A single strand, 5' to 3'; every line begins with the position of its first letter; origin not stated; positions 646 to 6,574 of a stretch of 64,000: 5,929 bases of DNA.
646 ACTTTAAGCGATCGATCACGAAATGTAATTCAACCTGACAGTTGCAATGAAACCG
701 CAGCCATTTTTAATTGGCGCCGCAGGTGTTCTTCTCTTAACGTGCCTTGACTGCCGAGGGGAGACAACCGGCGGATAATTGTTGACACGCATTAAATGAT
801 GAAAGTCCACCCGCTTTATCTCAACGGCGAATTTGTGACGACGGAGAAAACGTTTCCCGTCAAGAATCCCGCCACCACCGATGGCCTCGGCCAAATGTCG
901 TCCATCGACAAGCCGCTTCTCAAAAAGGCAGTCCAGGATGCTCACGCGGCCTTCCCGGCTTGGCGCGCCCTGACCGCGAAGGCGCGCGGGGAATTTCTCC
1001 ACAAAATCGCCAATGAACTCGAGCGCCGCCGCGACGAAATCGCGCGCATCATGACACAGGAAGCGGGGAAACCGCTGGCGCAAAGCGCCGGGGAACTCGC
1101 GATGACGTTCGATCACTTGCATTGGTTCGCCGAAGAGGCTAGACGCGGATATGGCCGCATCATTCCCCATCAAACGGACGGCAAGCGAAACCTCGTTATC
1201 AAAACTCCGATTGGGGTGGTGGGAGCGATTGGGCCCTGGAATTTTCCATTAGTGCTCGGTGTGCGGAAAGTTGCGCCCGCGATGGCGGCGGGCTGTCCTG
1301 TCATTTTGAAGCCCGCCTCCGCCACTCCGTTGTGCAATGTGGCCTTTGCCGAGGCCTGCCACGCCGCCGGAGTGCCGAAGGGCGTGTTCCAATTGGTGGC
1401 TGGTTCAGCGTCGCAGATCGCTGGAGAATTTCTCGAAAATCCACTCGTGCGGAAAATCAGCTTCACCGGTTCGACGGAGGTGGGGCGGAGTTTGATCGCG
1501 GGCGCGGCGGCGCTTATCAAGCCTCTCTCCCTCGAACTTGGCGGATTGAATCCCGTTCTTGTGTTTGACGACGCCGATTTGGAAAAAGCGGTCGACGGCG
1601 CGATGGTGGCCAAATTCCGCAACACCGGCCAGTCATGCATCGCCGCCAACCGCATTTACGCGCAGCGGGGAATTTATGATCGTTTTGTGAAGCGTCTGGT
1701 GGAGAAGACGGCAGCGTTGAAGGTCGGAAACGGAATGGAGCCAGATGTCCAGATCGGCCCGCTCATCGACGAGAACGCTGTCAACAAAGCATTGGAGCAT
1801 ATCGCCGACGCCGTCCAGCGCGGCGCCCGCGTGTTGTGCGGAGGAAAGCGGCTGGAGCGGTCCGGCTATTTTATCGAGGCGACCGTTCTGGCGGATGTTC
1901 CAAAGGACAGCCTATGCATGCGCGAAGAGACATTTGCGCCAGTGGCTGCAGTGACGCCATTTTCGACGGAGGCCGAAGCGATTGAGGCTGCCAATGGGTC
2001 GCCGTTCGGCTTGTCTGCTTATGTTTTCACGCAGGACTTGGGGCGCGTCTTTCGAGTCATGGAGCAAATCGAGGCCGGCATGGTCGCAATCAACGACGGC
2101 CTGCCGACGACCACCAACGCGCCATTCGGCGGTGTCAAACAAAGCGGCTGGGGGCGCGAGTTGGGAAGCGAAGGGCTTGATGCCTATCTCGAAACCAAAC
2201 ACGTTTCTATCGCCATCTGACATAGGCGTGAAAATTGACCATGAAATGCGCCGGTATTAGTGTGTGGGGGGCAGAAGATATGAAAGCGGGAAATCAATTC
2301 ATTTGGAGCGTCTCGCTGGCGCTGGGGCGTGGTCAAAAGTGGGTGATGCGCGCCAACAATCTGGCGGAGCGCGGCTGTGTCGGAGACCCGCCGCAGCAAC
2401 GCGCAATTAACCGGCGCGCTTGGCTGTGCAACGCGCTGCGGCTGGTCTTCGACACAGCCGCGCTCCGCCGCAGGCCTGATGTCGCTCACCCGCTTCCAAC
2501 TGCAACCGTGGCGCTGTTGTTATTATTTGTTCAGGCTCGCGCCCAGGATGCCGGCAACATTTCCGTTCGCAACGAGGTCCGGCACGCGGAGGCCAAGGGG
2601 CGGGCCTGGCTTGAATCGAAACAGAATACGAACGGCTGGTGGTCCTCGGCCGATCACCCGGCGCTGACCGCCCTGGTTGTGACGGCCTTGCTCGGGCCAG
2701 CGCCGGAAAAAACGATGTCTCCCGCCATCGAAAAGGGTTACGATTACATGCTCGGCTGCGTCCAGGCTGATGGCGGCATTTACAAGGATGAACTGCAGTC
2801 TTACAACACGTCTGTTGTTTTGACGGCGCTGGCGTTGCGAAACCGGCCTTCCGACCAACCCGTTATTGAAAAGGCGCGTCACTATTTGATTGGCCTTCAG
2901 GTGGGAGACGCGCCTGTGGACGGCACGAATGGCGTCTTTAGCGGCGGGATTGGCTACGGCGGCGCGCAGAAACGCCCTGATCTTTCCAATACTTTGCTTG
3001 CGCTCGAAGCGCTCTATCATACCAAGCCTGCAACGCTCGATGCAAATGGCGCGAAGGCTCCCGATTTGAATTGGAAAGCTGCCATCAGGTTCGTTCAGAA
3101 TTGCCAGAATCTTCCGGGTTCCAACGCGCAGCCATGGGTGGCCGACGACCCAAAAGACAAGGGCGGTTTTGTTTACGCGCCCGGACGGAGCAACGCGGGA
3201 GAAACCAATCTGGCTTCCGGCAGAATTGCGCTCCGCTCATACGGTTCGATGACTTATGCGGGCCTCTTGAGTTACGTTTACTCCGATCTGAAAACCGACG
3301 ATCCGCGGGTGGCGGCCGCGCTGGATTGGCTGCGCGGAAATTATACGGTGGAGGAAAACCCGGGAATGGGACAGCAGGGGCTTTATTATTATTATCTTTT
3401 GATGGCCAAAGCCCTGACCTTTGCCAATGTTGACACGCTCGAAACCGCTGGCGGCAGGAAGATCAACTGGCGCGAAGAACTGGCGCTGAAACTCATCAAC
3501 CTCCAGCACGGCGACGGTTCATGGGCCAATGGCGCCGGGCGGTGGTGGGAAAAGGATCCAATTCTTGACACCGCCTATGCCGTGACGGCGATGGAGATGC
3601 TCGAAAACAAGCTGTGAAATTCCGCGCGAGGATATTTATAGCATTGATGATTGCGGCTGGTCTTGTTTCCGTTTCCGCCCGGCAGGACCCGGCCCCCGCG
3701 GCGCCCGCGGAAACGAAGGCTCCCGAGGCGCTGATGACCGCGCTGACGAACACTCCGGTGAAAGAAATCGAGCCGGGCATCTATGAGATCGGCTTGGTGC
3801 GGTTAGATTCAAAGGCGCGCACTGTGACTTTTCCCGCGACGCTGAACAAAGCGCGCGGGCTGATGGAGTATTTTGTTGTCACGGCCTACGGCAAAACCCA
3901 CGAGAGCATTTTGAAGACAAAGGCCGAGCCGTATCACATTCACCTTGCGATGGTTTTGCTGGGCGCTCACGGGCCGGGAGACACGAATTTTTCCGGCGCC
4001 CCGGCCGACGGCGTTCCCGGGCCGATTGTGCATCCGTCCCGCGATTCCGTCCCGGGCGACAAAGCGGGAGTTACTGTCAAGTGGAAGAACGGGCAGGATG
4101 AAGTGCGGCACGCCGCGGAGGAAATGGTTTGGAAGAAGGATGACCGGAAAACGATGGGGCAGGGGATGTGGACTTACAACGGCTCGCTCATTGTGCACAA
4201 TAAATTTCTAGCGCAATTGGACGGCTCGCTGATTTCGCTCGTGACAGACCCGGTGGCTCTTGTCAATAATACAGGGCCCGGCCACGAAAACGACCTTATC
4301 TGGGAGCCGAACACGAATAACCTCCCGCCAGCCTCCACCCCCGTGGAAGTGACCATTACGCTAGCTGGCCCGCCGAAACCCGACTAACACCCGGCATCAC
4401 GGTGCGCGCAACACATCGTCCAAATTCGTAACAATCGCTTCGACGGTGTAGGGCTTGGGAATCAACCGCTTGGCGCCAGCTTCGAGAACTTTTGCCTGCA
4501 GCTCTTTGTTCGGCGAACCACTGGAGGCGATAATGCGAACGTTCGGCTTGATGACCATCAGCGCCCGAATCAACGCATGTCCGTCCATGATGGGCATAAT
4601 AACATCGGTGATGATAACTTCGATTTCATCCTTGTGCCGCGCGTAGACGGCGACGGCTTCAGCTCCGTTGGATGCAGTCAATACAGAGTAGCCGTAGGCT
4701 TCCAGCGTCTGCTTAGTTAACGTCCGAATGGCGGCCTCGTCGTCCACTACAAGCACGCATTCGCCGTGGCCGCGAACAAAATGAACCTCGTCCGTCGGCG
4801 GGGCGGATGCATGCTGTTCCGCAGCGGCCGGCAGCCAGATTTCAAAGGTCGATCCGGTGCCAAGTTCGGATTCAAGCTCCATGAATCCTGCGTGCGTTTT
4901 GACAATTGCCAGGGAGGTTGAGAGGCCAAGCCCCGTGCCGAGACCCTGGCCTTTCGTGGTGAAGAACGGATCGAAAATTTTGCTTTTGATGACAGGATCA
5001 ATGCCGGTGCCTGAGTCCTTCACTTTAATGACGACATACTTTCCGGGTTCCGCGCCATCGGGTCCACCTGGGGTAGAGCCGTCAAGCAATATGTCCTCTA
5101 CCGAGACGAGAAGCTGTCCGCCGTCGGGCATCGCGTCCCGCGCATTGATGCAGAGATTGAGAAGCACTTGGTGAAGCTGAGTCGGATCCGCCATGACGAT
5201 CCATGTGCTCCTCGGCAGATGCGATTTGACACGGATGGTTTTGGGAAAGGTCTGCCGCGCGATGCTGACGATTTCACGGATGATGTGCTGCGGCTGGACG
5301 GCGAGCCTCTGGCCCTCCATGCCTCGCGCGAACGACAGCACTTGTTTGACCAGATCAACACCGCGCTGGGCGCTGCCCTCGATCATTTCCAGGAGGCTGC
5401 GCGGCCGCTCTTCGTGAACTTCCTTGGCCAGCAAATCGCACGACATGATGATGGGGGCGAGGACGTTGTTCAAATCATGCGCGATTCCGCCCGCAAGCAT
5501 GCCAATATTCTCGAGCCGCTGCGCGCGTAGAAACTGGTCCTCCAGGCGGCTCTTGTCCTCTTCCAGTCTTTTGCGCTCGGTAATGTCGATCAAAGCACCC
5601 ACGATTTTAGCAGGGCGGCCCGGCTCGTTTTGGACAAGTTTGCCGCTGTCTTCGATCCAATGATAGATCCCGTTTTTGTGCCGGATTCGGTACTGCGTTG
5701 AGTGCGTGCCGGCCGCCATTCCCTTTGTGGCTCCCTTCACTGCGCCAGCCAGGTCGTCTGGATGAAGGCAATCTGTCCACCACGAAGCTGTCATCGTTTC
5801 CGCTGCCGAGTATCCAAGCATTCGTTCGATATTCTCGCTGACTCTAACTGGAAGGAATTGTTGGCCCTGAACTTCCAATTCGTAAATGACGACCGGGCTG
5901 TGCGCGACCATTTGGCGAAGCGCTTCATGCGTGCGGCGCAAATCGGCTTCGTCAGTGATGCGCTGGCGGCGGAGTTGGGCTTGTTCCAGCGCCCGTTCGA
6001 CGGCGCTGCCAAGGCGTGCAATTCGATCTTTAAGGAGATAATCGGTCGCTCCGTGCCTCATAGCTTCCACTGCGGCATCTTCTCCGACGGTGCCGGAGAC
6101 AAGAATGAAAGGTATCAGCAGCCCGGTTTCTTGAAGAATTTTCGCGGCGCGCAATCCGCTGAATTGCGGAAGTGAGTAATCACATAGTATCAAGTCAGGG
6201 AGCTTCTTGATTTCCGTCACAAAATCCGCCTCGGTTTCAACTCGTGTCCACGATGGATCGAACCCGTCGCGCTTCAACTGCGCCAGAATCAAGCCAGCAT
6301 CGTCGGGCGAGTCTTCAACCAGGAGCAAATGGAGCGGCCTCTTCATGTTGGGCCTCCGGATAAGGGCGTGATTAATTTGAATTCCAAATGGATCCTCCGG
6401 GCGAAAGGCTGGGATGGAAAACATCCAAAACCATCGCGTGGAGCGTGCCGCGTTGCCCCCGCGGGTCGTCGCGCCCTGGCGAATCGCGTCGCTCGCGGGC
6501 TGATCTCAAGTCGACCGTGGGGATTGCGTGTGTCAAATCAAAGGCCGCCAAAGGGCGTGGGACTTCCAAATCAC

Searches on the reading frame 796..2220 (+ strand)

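Call 54: search_protein_families(library=pfam, proteins=[window:796-2220:+], max_evalue=0.0001)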
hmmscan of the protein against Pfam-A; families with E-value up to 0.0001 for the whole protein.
window:796-2220:+ (474 aa): 1 family
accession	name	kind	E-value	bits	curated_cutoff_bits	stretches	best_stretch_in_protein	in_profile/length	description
PF00171.27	Aldedh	-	3.9e-171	570.1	23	1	16-470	4-461/461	Aldehyde dehydrogenase family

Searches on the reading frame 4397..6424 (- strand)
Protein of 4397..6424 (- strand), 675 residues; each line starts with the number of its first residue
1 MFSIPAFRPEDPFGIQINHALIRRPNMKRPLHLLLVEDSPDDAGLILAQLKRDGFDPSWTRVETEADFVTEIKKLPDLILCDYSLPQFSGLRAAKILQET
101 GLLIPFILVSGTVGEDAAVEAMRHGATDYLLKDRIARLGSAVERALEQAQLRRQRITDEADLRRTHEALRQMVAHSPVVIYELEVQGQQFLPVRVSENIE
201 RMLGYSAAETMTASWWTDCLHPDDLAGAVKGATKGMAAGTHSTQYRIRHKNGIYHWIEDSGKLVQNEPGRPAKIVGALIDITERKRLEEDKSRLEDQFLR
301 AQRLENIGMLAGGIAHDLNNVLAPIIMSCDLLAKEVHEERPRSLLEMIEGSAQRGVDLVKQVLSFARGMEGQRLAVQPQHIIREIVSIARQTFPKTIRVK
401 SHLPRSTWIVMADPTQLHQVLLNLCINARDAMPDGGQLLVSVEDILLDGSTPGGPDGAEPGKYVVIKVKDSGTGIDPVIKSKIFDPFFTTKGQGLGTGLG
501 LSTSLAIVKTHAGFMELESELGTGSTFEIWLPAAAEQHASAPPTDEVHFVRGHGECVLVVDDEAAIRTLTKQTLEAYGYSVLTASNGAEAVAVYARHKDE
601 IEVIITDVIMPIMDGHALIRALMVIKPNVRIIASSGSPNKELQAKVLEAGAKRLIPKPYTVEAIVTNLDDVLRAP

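Call 26: search_protein_families(library=pfam, proteins=[window:4397-6424:-], max_evalue=0.001)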
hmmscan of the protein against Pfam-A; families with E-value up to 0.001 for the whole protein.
window:4397-6424:- (675 aa): 5 families
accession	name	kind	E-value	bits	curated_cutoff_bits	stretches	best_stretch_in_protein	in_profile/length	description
PF00072.30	Response_reg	-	9.5e-38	129.2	30.2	2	557-667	1-109/111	Response regulator receiver domain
PF02518.31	HATPase_c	-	1.4e-21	77.4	26.4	1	413-534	2-110/111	Histidine kinase-, DNA gyrase B-, and HSP90-like ATPase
PF08447.18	PAS_3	-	1.5e-18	67.3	25.6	1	193-277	2-88/89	PAS fold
PF00512.31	HisKA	-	5.2e-09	36.5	26.9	1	310-368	5-63/66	His Kinase A (phospho-acceptor) domain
PF13426.13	PAS_9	-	0.0004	21.1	27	0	193-283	14-103/103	PAS domain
